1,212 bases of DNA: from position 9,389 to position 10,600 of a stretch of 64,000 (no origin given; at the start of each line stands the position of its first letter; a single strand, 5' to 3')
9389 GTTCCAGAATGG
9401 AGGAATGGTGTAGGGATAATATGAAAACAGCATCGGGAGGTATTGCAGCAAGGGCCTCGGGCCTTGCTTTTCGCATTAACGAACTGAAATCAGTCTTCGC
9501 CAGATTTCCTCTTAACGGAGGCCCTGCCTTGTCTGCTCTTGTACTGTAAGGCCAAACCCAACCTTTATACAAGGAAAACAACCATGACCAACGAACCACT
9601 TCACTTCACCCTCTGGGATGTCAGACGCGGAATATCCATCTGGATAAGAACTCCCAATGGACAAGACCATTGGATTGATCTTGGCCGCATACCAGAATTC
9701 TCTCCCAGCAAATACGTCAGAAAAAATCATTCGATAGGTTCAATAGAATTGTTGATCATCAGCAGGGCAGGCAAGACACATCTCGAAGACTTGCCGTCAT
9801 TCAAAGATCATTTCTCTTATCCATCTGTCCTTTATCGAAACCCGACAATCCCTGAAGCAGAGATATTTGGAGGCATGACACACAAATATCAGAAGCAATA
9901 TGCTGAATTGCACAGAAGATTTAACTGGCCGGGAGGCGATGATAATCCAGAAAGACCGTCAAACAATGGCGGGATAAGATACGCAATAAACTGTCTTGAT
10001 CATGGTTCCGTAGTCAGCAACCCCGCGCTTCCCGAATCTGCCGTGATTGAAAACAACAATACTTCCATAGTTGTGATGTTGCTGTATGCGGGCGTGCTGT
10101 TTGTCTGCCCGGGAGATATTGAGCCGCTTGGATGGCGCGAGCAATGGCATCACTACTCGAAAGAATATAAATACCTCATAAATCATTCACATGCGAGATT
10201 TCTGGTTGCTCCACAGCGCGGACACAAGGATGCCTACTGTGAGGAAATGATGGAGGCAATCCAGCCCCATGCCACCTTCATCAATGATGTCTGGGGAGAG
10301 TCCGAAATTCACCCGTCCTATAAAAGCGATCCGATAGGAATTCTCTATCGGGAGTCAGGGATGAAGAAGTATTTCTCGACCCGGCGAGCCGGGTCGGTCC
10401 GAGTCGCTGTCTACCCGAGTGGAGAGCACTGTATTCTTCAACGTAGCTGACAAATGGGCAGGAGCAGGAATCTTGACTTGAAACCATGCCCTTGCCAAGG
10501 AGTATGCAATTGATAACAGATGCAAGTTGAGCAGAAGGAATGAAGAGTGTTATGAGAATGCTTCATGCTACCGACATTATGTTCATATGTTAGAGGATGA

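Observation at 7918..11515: Divergent BrxR/CapW-like WYL regulator facing an uncharacterised four-gene cluster: candidate novel regulated defence/exclusion module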

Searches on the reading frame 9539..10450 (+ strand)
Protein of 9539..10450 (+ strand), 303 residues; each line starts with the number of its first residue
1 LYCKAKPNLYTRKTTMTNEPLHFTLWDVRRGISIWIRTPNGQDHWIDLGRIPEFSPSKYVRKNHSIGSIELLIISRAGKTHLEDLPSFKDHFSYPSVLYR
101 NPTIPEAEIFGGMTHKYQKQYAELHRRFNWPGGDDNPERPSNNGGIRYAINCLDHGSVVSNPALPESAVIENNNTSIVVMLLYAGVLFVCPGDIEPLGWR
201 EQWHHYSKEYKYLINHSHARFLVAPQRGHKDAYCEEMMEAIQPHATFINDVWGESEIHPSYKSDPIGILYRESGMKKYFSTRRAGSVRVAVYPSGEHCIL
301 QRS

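Call 3: search_protein_families(library=pfam, proteins=[window:9539-10450:+], max_evalue=0.1)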
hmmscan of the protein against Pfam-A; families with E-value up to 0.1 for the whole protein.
window:9539-10450:+ (303 aa): 0 families

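Call 4: search_protein_families(library=padloc, proteins=[window:9539-10450:+], max_evalue=0.1)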
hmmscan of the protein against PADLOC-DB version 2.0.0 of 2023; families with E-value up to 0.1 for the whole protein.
window:9539-10450:+ (303 aa): 2 families
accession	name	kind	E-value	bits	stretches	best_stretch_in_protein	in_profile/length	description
PDLC04675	PDC-M48B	-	8.6e-22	75.7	1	23-267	7-247/291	-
PDLC04674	PDC-M48B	-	1.2e-15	55.6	2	171-293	140-261/270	-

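Call 5: search_protein_families(library=ncbifam, proteins=[window:9539-10450:+], max_evalue=0.1)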
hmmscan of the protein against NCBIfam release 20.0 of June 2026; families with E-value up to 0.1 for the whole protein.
window:9539-10450:+ (303 aa): 0 families

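Call 6: search_protein_families(library=phrogs, proteins=[window:9539-10450:+], max_evalue=0.1)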
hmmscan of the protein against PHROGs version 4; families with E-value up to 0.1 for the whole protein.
window:9539-10450:+ (303 aa): 0 families

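Call 10: find_homologous_proteins(query=window:9584-10450:+)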
Query window:9584-10450:+ (288 aa): 109 proteins with E <= 0.001 among 409 candidates.
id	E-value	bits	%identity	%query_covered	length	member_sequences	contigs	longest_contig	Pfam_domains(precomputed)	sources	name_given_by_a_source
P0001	1.9e-201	686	100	100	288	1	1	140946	-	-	-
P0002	2.4e-166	571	83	100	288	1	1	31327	-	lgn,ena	-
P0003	7.3e-126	438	65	98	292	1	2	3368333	-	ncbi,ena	-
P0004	8.6e-108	378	60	97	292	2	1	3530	-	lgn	-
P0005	2.7e-107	377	58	97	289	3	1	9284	-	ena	-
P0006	3.8e-105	370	58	96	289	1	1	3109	-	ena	-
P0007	4.2e-104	366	55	96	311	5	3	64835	-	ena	-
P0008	3.0e-103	363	55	97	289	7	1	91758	-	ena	-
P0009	2.6e-102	360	56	97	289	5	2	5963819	-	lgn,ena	-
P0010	2.7e-102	360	56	96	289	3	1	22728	-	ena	-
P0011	7.9e-102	359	55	96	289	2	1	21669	PF00753.34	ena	-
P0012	8.7e-102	358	55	96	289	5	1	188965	-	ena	-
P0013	1.2e-101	358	56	97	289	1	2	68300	-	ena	-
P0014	3.8e-101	356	54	99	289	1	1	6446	-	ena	-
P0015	8.5e-101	355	55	96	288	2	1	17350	-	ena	-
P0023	5.1e-100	353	54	99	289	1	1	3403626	-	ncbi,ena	-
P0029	5.1e-99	349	54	96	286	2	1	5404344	-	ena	-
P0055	4.5e-94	333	52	97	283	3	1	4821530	PF00753.34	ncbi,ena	-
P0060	6.4e-93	329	52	97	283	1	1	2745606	-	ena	-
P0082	3.7e-72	261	45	98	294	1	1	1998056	-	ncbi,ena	-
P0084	3.4e-71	258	43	97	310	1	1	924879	-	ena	-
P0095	1.2e-63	233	42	95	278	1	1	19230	PF00753.34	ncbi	ncbi:MAG: MBL fold metallo-hydrolase [Planctomycetota bacterium]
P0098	2.1e-61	226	42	96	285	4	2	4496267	-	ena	-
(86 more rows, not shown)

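Call 11: search_solved_structures(query=window:9584-10450:+, max_evalue=10)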
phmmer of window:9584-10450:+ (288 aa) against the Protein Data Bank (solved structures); distinct sequences matched with E-value up to 10: 2.
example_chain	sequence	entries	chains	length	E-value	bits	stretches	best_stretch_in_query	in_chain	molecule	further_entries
1tvi_A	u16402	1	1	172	0.12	14.8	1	170-250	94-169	Hypothetical UPF0054 protein TM1509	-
5xf0_A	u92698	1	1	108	1.2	11.4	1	172-226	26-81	Basigin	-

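Call 12: find_encoding_contigs(protein=P0003, flank=8000, max_places=3)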
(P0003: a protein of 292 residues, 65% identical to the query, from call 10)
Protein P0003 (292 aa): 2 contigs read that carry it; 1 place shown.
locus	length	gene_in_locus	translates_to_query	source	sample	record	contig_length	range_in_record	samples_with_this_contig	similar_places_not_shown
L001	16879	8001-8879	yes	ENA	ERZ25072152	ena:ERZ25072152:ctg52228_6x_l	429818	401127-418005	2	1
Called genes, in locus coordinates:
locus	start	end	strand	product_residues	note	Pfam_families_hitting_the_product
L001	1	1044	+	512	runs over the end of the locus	PF01019:G_glu_transpept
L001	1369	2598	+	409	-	PF12323:HTH_OrfB_IS605, PF01385:OrfB_IS605, PF07282:Cas12f1-like_TNB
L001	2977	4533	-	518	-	PF06253:MTTB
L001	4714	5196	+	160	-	PF00210:Ferritin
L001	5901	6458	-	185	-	-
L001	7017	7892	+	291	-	-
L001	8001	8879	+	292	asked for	-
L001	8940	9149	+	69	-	-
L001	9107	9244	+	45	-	-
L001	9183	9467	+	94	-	-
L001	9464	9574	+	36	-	-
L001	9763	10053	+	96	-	PF25682:Phage_VG64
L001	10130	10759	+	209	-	-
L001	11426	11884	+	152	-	PF01475:FUR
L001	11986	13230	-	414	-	PF10087:DUF2325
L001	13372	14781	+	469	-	PF16148:DUF4856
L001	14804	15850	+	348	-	PF04116:FA_hydroxylase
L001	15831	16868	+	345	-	PF13531:SBP_bac_11, PF01547:SBP_bac_1, PF13416:SBP_bac_8, PF13343:SBP_bac_6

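Call 13: find_encoding_contigs(protein=P0002, flank=8000, max_places=3)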
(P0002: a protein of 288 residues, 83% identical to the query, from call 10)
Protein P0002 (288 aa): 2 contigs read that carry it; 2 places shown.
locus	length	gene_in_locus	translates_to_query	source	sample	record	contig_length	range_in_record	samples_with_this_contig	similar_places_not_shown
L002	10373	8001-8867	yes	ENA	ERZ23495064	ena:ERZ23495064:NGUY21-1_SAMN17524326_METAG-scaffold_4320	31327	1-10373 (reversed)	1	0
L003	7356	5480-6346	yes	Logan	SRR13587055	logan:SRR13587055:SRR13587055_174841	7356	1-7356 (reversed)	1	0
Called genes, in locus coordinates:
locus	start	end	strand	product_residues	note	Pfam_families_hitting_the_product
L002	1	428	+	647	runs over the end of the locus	PF16177:ACAS_N, PF00501:AMP-binding, PF13193:AMP-binding_C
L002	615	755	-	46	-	-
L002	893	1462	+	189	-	PF13237:Fer4_10 (weak), PF12838:Fer4_7 (weak), PF13187:Fer4_9 (weak), PF14697:Fer4_21, PF12838:Fer4_7, PF13187:Fer4_9 (weak), PF25160:LdpA_Fe-S-bd (weak), PF00037:Fer4, +6 more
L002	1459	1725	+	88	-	PF03927:NapD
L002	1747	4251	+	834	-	PF04879:Molybdop_Fe4S4, PF00384:Molybdopterin, PF01568:Molydop_binding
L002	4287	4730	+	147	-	PF03892:NapB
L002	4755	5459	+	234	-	PF03264:Cytochrom_NNT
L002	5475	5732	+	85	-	-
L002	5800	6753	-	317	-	PF26109:WHD_BrxR, PF13280:WYL, PF26107:BrxR_CTD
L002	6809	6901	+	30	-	-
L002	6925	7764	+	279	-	-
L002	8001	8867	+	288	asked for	-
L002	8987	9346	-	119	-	-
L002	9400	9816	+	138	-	PF25682:Phage_VG64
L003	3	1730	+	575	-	?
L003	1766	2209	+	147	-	PF03892:NapB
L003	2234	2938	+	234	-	PF03264:Cytochrom_NNT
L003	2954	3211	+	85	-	-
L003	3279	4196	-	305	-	PF26109:WHD_BrxR, PF13280:WYL, PF26107:BrxR_CTD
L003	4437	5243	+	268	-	-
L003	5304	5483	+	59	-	-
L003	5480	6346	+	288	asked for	-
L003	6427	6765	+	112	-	-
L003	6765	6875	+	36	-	-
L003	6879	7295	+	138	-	PF25682:Phage_VG64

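Call 17: search_protein_families(library=padloc, proteins=[L001:7017-7892:+, L002:6925-7764:+, L001:5901-6458:-, L001:10130-10759:+, L002:5800-6753:-, L001:9763-10053:+, L003:6427-6765:+, L002:8987-9346:-], max_evalue=0.1)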
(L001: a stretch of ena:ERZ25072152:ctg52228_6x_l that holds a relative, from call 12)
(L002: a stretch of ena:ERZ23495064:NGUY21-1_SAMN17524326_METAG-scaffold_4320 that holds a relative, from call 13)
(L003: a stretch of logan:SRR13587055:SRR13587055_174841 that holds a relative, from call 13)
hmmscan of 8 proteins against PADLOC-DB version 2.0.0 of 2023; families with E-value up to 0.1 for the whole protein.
L001:7017-7892:+ (291 aa): 4 families
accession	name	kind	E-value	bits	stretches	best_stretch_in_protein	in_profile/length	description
PDLC04675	PDC-M48B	-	2.3e-14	51.3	1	7-248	6-242/291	-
PDLC04674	PDC-M48B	-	8.2e-13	46.3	1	10-280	5-262/270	-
PDLC03854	LmuA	-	0.001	16.3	1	6-104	3-107/345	-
PDLC03805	RTasMBL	-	0.0071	13.6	1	12-88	7-82/322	DRT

L002:6925-7764:+ (279 aa): 2 families
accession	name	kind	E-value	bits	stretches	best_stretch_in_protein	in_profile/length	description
PDLC04675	PDC-M48B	-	2.9e-08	31.3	1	19-238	7-220/291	-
PDLC04674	PDC-M48B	-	2.2e-06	25.2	1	171-235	143-203/270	-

L001:5901-6458:- (185 aa): 0 families

L001:10130-10759:+ (209 aa): 0 families

L002:5800-6753:- (317 aa): 2 families
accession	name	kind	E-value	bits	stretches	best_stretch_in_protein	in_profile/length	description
PDLC01457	WYL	-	7e-18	63.1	1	132-269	118-207/229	"CAS-I,CAS-II,CAS-III,CAS-IV,CAS-V,CAS-VI; associated_signaling"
PDLC01652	WYL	-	1.2e-10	40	1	138-271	17-114/162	"CAS-I,CAS-II,CAS-III,CAS-IV,CAS-V,CAS-VI; associated_signaling"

L001:9763-10053:+ (96 aa): 1 family
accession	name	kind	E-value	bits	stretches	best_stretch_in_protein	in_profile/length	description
PDLC03501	REase_II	-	0.033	11.3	1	17-82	49-113/285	Type II restriction enzyme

L003:6427-6765:+ (112 aa): 0 families

L002:8987-9346:- (119 aa): 0 families

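Call 20: find_encoding_contigs(protein=P0023, flank=8000, max_places=2)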
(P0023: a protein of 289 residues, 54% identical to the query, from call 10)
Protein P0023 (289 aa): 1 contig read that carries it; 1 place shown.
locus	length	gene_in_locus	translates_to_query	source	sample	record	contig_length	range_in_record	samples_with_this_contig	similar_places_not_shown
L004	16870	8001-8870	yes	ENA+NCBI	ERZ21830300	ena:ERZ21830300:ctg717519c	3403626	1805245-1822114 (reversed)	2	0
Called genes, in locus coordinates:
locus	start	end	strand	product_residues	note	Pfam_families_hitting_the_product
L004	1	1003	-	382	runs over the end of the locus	PF16983:MFS_MOT1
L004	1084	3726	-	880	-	PF04851:ResIII, PF00270:DEAD (faint)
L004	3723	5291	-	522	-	PF01555:N6_N4_Mtase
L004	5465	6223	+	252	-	PF05721:PhyH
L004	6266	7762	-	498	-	PF00171:Aldedh, PF05893:LuxC (weak)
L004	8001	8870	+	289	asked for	-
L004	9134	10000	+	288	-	PF01734:Patatin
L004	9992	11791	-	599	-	PF00999:Na_H_Exchanger, PF02254:TrkA_N, PF27452:KefB_C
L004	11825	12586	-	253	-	PF00106:adh_short, PF08659:KR, PF13561:adh_short_C2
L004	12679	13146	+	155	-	PF11911:DUF3429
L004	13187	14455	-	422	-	PF02844:GARS_N, PF01071:GARS_A, PF02655:ATP-grasp_3 (weak), PF02843:GARS_C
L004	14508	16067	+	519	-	PF13742:tRNA_anti_2, PF01336:tRNA_anti-codon, PF02601:Exonuc_VII_L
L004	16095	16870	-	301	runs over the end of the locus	PF03279:Lip_A_acyltrans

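Call 21: find_encoding_contigs(protein=P0055, flank=8000, max_places=2)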
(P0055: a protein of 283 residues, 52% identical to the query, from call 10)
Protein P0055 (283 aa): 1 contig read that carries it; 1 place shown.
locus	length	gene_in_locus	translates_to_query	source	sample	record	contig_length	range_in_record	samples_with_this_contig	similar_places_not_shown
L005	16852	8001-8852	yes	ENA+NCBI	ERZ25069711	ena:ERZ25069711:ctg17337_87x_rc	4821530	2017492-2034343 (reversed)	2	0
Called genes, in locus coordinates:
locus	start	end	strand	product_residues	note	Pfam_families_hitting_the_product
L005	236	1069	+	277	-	-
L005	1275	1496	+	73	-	-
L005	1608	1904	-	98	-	-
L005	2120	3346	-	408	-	-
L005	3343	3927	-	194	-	-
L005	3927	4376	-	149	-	-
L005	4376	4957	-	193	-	PF04542:Sigma70_r2, PF08281:Sigma70_r4_2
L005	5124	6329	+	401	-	-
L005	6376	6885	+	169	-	-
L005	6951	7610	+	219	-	PF01551:Peptidase_M23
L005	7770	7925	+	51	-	-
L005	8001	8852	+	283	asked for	PF00753:Lactamase_B (weak)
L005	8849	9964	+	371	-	PF01734:Patatin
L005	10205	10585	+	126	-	PF01527:HTH_Tnp_1, PF13551:HTH_29 (faint)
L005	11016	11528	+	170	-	-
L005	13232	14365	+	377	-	-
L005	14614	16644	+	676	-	PF14457:Prok-E2_A, PF00899:ThiF, PF14464:Prok-JAB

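Call 22: find_encoding_contigs(protein=P0082, flank=8000, max_places=2)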
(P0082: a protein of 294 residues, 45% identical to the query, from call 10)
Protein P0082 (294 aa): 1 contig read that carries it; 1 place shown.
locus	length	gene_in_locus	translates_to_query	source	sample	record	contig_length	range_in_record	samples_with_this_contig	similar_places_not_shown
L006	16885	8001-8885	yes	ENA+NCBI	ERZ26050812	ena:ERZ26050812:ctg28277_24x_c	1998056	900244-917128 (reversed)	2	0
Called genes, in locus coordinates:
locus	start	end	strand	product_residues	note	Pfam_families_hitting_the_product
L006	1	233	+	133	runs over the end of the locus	PF21982:RecX_HTH1 (weak), PF21981:RecX_HTH3 (weak)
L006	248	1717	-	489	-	PF00308:Bac_DnaA, PF01695:IstB_IS21 (weak), PF00004:AAA (weak), PF01637:ATPase_2 (weak), PF08299:Bac_DnaA_C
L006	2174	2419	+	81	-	PF00825:Ribonuclease_P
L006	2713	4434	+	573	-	PF14849:YidC_periplas (weak), PF02096:60KD_IMP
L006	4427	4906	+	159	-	PF01424:R3H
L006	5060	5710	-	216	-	PF00923:TAL_FSA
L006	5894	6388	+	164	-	-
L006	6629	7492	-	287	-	PF06114:Peptidase_M78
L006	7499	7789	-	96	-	PF01381:HTH_3, PF12844:HTH_19 (weak), PF13560:HTH_31 (weak)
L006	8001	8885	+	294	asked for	-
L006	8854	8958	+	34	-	-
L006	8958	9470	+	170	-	-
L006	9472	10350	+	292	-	-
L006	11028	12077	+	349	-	PF12784:PDDEXK_2, PF27070:HTH_Rpn_C (weak)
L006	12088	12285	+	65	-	-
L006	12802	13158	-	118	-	-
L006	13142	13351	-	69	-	-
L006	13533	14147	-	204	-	PF07963:N_methyl (weak)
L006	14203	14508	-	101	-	-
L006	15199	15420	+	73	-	-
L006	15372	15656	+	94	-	PF27070:HTH_Rpn_C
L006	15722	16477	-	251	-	PF01113:DapB_N, PF05173:DapB_C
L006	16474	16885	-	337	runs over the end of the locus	PF00701:DHDPS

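Call 23: search_protein_families(library=padloc, proteins=[L004:9134-10000:+, L005:8849-9964:+, L006:8958-9470:+, L006:9472-10350:+, L006:6629-7492:-, L005:11016-11528:+, L005:13232-14365:+, L005:14614-16644:+], max_evalue=0.01)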
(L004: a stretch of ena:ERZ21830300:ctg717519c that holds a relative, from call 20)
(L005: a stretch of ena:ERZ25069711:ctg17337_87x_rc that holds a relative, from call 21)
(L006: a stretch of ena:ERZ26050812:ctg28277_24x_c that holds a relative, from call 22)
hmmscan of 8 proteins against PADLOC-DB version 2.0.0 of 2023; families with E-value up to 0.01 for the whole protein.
L004:9134-10000:+ (288 aa): 0 families

L005:8849-9964:+ (371 aa): 0 families

L006:8958-9470:+ (170 aa): 0 families

L006:9472-10350:+ (292 aa): 8 families
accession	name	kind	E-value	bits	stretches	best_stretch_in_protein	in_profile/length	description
PDLC04673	PDC-M48B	-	1.9e-137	455.5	1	1-291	1-291/296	-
PDLC04675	PDC-M48B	-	2.5e-14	51.2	1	9-231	12-233/291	-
PDLC03805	RTasMBL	-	8e-10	36.4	1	4-138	3-139/322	DRT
PDLC03854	LmuA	-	1e-08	32.7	1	3-69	4-74/345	-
PDLC04676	PDC-M48B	-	2.2e-07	28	1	13-102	19-111/357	-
PDLC04677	PDC-M48B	-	1.4e-06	25.8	1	150-260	205-318/339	-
PDLC02158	Avs1a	-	0.00032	18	1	5-68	4-67/392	-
PDLC04674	PDC-M48B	-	0.0022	15.4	0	160-228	146-217/270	-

L006:6629-7492:- (287 aa): 16 families
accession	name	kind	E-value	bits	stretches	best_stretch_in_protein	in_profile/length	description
PDLC04141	capP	-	3.7e-48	162.1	1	3-254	5-241/242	capP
PDLC03944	RmrA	-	2e-12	44.9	1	7-159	132-282/384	-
PDLC03945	RmrA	-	5.9e-12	43.4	1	26-155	165-288/394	-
PDLC03954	RmrA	-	1.1e-11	42.3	1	24-160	163-290/380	-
PDLC03948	RmrA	-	4.8e-11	40.2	1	18-160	154-289/397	-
PDLC03952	RmrA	-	3e-10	37.5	1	24-156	175-298/395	-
PDLC03947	RmrA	-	2.1e-09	34.7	1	16-156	154-286/383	-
PDLC03946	RmrA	-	4e-09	33.7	1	2-160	123-267/357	-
PDLC04776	PDC-M69B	-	6.8e-09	33.8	1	52-160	65-174/272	-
PDLC03949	RmrA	-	8.6e-09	32.7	1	4-159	124-264/363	-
PDLC03951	RmrA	-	2.1e-06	25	1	22-159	156-284/400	-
PDLC03953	RmrA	-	3.7e-06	24.4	1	44-127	184-251/373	-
PDLC03950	RmrA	-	6.5e-06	23.4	1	2-122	129-241/369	-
PDLC03955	RmrA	-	0.00012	19.4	1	12-153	156-283/371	-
PDLC03982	PD-Lambda-2_B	-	0.00031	18.1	1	27-182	246-399/402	-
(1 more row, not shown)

L005:11016-11528:+ (170 aa): 0 families

L005:13232-14365:+ (377 aa): 3 families
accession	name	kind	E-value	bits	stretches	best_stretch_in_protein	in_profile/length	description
PDLC03854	LmuA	-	2.3e-14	51.3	2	1-118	1-107/345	-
PDLC03805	RTasMBL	-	6.8e-12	43.2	2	199-262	182-241/322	DRT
PDLC02158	Avs1a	-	2.4e-08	31.6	1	4-104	2-91/392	-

L005:14614-16644:+ (676 aa): 53 families (the best 25 are shown)
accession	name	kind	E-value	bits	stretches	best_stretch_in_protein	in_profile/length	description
PDLC00835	E1-E2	-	8.2e-27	91.9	1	286-656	374-739/778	E1-E2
PDLC00890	JAB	-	5.5e-20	69.5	1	527-655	7-133/157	JAB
PDLC00855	E1-E2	-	4e-19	67.1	1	274-390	290-407/579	E1-E2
PDLC00848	E1-E2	-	4.1e-19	66.3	1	273-391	362-475/607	E1-E2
PDLC00827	E1-E2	-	1.1e-18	65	2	532-653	565-684/711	E1-E2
PDLC00844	E1-E2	-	4e-18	63.3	1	285-391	276-377/489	E1-E2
PDLC00889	JAB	-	4.4e-17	60.2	1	539-657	28-143/168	JAB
PDLC00829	E1-E2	-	1.3e-15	55.4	1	285-399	171-279/426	E1-E2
PDLC00838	E1-E2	-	2.5e-15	53.6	2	281-345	317-381/736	E1-E2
PDLC00839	E1-E2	-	5.3e-15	52.7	1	284-358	369-443/602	E1-E2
PDLC00856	E1-E2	-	1.9e-14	51.1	1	255-353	294-390/573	E1-E2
PDLC00902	JAB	-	4.3e-14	50.5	1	544-666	28-147/159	JAB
PDLC00896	JAB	-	4.5e-14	50.5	1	527-654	8-134/159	JAB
PDLC00828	E1-E2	-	1.9e-13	48.5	1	251-399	143-284/431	E1-E2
PDLC00832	E1-E2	-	1.6e-12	44.4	1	281-355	334-408/588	E1-E2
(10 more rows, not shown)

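Call 24: find_encoding_contigs(protein=P0009, flank=8000, max_places=2)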
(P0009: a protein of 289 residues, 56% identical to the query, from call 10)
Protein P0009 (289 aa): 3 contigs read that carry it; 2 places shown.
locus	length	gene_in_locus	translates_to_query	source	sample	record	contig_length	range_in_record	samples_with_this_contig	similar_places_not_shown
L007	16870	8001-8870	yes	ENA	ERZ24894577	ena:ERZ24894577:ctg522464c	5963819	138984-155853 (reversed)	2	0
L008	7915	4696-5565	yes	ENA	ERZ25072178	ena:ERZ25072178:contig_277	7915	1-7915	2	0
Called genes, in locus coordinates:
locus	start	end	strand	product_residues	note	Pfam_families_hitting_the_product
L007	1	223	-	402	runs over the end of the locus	PF07592:DDE_Tnp_ISAZ013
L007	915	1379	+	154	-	-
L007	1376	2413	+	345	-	PF03743:TrbI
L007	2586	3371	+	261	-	-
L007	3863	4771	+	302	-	PF13289:SIR2_2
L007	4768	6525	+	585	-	PF01935:DUF87, PF05872:HerA_C (faint)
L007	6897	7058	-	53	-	-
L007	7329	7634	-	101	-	-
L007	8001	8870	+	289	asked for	-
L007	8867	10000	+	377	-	PF01734:Patatin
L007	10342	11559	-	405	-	-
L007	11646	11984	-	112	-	PF13744:HTH_37, PF13560:HTH_31 (weak), PF01381:HTH_3, PF13443:HTH_26 (weak)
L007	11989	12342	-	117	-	PF05973:Gp49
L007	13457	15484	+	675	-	PF13175:AAA_15, PF13476:AAA_23 (faint), PF13304:AAA_21, PF13175:AAA_15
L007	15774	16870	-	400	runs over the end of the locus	PF13356:Arm-DNA-bind_3, PF14659:Phage_int_SAM_3 (weak), PF00589:Phage_integrase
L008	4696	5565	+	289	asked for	-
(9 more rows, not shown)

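Call 25: find_encoding_contigs(protein=P0098, flank=8000, max_places=2)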
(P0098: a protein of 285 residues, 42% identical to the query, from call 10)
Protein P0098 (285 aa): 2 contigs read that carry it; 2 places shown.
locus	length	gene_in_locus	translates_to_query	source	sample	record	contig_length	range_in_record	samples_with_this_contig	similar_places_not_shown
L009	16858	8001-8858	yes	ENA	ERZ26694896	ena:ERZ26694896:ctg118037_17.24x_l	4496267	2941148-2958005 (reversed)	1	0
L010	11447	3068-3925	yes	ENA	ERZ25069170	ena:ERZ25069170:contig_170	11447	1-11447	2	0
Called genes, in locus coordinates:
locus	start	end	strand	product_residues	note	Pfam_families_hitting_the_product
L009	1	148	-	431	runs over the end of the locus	PF04932:Wzy_C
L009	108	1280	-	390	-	PF01702:TGT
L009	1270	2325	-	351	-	PF02547:Queuosine_synth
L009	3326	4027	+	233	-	-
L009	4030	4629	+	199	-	-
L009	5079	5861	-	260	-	PF01695:IstB_IS21, PF00308:Bac_DnaA (weak), PF20720:nSTAND3 (weak), PF00004:AAA (weak)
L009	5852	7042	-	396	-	PF13384:HTH_23 (weak), PF13551:HTH_29 (faint), PF00665:rve, PF22483:Mu-transpos_C_2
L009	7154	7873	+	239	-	-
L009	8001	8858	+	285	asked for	-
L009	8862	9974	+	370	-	PF01734:Patatin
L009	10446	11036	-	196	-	PF09347:DUF1989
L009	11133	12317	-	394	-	PF07690:MFS_1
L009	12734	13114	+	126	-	-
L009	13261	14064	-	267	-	-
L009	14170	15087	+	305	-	PF00892:EamA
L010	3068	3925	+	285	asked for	-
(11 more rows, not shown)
